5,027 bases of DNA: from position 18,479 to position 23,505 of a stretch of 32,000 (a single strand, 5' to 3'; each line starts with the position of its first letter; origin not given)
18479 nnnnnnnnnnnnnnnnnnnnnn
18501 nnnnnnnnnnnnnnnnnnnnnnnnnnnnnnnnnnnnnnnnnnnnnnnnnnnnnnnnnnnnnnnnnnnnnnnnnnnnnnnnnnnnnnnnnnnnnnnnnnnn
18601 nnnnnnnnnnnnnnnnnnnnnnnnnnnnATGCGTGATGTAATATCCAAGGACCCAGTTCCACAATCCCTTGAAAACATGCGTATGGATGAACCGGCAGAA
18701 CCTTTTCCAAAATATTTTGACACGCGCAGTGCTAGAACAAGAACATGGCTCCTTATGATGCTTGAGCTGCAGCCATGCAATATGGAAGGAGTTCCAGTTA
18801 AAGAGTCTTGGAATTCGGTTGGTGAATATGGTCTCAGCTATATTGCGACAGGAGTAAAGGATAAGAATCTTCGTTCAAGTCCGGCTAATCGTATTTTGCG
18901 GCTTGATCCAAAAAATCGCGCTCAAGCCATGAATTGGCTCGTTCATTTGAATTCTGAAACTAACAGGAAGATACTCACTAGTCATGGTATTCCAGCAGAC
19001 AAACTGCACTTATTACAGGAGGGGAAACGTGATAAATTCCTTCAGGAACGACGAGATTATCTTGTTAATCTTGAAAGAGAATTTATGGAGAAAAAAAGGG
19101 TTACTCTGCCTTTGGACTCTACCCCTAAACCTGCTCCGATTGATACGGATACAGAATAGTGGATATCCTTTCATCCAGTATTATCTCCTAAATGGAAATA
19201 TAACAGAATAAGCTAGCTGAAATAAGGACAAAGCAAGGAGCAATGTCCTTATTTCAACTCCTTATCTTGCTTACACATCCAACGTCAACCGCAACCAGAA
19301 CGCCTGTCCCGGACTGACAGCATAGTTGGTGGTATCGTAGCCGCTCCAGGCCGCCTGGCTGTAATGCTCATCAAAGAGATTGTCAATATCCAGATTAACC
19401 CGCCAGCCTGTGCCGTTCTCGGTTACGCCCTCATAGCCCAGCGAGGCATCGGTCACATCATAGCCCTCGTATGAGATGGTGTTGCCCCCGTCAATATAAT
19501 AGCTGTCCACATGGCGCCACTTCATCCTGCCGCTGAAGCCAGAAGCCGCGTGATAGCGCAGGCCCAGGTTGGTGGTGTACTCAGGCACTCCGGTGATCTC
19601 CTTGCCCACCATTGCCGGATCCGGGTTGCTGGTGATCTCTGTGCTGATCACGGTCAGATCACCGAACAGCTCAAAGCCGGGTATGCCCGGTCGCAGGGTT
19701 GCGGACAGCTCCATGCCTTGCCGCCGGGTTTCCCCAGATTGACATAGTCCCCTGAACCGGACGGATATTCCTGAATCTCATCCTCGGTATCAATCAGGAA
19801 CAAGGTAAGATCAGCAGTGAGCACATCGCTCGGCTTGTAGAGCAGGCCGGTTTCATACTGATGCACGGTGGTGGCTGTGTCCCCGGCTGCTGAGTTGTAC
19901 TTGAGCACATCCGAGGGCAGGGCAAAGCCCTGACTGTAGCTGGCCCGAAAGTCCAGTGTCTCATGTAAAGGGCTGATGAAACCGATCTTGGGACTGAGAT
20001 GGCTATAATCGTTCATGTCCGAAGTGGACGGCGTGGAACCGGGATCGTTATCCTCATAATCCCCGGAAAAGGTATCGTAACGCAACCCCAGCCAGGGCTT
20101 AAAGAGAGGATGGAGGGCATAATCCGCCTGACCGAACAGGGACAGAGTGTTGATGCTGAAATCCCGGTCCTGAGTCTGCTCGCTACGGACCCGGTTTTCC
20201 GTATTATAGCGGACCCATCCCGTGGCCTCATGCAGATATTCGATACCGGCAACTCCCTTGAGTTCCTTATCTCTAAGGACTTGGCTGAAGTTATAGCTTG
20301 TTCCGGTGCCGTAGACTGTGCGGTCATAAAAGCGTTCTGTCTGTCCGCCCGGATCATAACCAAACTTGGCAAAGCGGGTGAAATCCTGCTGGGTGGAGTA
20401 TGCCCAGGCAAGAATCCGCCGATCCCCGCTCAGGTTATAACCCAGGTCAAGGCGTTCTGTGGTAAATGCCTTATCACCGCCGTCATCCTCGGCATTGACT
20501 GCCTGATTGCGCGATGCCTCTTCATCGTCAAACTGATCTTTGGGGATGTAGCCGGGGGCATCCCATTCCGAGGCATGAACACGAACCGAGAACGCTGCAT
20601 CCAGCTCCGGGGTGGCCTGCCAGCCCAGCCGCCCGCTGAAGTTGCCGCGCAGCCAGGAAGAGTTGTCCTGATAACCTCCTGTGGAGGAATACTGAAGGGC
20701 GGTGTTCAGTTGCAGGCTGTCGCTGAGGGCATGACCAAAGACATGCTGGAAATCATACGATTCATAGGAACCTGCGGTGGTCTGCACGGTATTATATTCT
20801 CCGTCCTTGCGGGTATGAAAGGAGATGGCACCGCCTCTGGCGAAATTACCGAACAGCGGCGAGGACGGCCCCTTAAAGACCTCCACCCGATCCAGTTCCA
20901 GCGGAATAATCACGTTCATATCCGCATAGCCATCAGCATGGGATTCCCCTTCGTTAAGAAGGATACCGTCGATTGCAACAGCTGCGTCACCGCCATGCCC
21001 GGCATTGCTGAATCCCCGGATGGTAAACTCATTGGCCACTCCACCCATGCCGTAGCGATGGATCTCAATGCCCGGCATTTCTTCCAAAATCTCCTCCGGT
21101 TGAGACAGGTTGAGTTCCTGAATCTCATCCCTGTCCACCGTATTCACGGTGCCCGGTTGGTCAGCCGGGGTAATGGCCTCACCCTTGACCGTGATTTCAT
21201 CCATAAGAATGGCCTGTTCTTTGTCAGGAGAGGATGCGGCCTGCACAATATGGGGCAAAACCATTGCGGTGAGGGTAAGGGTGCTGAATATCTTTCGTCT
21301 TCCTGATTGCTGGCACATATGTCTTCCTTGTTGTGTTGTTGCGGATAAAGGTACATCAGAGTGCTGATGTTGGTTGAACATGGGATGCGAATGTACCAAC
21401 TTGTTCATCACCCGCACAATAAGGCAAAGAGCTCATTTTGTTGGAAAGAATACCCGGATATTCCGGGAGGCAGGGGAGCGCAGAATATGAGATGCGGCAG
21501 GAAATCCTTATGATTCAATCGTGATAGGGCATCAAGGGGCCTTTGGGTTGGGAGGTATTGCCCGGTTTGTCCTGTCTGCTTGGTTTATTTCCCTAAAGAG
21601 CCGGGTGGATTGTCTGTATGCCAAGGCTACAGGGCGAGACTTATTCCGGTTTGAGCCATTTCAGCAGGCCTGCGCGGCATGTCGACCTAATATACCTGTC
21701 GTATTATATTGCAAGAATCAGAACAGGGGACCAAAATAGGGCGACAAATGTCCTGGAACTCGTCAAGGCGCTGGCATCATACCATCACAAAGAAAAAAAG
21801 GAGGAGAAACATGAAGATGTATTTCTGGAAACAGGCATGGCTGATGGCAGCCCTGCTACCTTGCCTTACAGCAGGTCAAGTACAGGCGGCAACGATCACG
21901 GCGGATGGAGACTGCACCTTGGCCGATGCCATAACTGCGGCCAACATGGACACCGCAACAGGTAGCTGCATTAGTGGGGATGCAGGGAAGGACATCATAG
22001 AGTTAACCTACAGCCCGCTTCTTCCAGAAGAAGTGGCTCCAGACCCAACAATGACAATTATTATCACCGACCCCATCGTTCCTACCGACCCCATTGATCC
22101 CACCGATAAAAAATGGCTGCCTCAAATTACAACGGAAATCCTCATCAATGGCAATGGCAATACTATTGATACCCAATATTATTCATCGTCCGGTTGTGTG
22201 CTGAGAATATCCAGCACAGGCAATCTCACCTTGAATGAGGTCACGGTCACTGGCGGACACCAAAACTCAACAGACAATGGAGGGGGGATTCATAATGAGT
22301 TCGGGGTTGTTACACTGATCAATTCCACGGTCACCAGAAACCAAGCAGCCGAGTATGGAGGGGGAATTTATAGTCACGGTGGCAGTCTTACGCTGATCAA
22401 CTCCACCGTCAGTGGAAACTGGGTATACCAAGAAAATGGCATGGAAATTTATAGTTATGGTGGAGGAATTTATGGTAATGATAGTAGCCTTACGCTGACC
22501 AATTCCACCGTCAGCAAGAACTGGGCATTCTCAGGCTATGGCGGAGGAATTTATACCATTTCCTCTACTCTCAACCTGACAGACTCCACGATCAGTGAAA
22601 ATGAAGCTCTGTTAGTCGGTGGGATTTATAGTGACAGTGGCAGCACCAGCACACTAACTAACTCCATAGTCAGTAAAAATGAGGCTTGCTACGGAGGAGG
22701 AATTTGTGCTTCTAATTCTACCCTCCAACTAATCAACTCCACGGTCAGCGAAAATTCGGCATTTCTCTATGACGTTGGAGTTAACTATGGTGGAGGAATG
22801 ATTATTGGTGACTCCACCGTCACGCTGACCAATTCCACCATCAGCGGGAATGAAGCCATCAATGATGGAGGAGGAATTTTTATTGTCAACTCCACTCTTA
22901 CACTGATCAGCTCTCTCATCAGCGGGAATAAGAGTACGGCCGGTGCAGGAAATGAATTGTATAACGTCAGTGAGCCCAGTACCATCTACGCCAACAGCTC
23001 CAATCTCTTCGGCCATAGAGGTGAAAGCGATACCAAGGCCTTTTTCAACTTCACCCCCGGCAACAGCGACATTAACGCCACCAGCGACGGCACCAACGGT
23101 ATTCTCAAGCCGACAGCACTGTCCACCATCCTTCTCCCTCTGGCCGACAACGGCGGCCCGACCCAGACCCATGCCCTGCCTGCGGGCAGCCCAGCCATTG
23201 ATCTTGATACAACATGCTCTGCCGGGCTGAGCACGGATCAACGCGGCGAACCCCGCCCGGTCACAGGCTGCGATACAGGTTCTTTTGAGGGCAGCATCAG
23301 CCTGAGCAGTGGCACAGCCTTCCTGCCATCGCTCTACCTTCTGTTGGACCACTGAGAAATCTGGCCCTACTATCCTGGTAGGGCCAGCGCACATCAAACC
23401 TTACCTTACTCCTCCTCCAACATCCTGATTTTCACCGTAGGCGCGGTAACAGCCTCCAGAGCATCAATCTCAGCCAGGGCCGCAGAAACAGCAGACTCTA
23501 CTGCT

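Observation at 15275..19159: Coupled ABC-ATPase / Toprim(DUF4435-like) / DUF262 operon: candidate anti-phage defence system with uncharacterised mechanism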

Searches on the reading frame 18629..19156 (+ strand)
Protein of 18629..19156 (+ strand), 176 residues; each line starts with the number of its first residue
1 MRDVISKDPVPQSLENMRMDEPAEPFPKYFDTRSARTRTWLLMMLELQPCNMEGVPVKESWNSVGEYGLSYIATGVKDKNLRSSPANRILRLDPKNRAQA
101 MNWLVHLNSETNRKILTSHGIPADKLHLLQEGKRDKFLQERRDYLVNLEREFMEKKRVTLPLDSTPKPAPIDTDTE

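Call 53: search_solved_structures(query=A3, max_evalue=10, show_alignments=3)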
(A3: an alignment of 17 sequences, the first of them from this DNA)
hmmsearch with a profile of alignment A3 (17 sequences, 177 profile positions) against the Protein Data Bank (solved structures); distinct sequences matched with E-value up to 10: 1.
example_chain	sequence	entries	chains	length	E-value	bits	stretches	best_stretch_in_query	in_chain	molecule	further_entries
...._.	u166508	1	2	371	0.69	12.8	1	81-156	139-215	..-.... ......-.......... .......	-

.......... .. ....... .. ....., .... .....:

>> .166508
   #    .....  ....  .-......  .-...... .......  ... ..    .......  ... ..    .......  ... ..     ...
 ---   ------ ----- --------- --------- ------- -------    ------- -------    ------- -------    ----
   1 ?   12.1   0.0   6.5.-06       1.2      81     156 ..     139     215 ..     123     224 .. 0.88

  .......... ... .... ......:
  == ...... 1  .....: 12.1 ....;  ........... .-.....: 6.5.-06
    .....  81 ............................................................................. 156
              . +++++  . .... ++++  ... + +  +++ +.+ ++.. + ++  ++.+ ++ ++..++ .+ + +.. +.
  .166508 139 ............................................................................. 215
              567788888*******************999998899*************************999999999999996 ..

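Call 54: search_protein_families(library=pfam, alignment_id=A3, max_evalue=10)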
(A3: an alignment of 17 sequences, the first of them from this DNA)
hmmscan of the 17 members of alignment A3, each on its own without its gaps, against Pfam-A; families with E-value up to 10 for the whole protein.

A. member 1, seq(176 aa): 0 families

B. families by the number of members that match (of 17 scanned): 2 families
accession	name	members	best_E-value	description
PF19010.6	DUF5739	1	0.04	Family of unknown function (DUF5739)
PF11619.13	P53_C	1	0.27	Transcription factor P53 - C terminal domain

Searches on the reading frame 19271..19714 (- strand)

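Call 26: search_protein_families(library=pfam, proteins=[window:19271-19714:-], max_evalue=0.001)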
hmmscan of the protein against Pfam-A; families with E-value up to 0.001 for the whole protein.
window:19271-19714:- (147 aa): 1 family
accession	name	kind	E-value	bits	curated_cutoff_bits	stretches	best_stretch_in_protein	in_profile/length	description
PF00593.30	TonB_dep_Rec_b-barrel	-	5.1e-12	46.8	27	1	2-113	329-436/436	TonB dependent receptor-like, beta-barrel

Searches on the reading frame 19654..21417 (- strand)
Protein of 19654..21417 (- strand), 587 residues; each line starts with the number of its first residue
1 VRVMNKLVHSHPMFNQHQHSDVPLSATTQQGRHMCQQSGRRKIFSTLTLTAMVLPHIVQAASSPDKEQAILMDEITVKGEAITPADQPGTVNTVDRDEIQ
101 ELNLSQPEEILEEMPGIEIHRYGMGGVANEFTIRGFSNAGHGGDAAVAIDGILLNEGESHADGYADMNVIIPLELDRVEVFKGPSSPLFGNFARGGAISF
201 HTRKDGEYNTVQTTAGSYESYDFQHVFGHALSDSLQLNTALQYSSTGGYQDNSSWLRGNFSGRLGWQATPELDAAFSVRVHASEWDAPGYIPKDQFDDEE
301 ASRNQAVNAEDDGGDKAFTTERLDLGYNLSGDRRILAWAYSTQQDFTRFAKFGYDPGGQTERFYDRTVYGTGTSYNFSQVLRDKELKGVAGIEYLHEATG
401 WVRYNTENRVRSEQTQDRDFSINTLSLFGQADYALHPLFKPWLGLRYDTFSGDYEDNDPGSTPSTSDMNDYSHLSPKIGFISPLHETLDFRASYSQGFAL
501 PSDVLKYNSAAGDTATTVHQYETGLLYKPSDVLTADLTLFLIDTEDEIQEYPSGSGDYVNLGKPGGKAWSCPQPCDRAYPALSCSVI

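Call 26: search_protein_families(library=pfam, proteins=[window:19654-21417:-], max_evalue=0.001)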
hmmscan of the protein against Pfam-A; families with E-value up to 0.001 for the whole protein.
window:19654-21417:- (587 aa): 2 families
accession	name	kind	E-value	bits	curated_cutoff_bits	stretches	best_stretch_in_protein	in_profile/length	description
PF00593.30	TonB_dep_Rec_b-barrel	-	3.2e-22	80.4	27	1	304-562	44-321/436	TonB dependent receptor-like, beta-barrel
PF07715.20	Plug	-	1.9e-20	73.8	23.9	1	85-197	3-107/107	TonB-dependent Receptor Plug Domain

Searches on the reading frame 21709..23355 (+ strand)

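Call 26: search_protein_families(library=pfam, proteins=[window:21709-23355:+], max_evalue=0.001)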
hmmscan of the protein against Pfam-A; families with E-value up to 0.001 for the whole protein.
window:21709-23355:+ (548 aa): 1 family
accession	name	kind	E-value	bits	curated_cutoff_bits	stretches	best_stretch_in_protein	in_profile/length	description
PF02415.23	Chlam_PMP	-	0.00026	21.4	20.6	0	205-222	1-18/19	Chlamydia polymorphic membrane protein (Chlamydia_PMP) repeat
